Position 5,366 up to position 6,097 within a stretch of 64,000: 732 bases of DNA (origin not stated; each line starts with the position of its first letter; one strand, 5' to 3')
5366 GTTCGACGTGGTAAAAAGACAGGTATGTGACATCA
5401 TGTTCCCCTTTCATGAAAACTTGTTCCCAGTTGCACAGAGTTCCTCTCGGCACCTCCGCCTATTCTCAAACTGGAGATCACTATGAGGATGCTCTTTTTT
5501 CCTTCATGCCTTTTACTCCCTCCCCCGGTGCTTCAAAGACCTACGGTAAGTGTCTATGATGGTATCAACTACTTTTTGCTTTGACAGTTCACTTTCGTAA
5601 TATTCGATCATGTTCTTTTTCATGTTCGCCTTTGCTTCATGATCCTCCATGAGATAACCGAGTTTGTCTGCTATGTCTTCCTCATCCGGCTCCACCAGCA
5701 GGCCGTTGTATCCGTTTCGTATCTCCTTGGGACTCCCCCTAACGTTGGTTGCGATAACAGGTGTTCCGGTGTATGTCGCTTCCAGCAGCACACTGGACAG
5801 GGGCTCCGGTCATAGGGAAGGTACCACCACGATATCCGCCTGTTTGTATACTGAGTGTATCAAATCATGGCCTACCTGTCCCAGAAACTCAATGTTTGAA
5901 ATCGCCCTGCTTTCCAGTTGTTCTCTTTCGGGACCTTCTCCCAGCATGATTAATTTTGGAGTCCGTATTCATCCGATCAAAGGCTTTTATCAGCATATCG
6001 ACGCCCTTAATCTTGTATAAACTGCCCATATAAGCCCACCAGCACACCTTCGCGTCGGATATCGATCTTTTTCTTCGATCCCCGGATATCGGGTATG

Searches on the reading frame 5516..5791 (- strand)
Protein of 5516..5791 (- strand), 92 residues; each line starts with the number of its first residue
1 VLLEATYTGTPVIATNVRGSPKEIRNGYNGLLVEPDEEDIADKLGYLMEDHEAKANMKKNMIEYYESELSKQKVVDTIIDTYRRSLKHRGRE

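Call 40: search_protein_families(library=pfam, proteins=[window:5516-5791:-], max_evalue=0.01)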
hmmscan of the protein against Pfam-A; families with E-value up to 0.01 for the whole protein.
window:5516-5791:- (92 aa): 3 families
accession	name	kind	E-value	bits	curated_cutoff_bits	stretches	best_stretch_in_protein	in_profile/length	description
PF00534.26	Glycos_transf_1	-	4.5e-13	49.5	26.4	1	2-61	109-169/172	Glycosyl transferases group 1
PF13692.12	Glyco_trans_1_4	-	7.6e-10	39.6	27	1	2-50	93-142/142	Glycosyl transferases group 1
PF02350.25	Epimerase_2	-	0.0015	17.9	30.6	1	4-78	273-346/347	UDP-N-acetylglucosamine 2-epimerase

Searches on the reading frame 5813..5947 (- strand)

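Call 40: search_protein_families(library=pfam, proteins=[window:5813-5947:-], max_evalue=0.01)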
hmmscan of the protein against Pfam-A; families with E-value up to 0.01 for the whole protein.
window:5813-5947:- (45 aa): 2 families
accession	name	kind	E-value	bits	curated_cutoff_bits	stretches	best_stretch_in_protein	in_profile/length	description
PF13692.12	Glyco_trans_1_4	-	7.1e-07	30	27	1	2-44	39-84/142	Glycosyl transferases group 1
PF00534.26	Glycos_transf_1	-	4.1e-05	23.6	26.4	1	3-44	54-100/172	Glycosyl transferases group 1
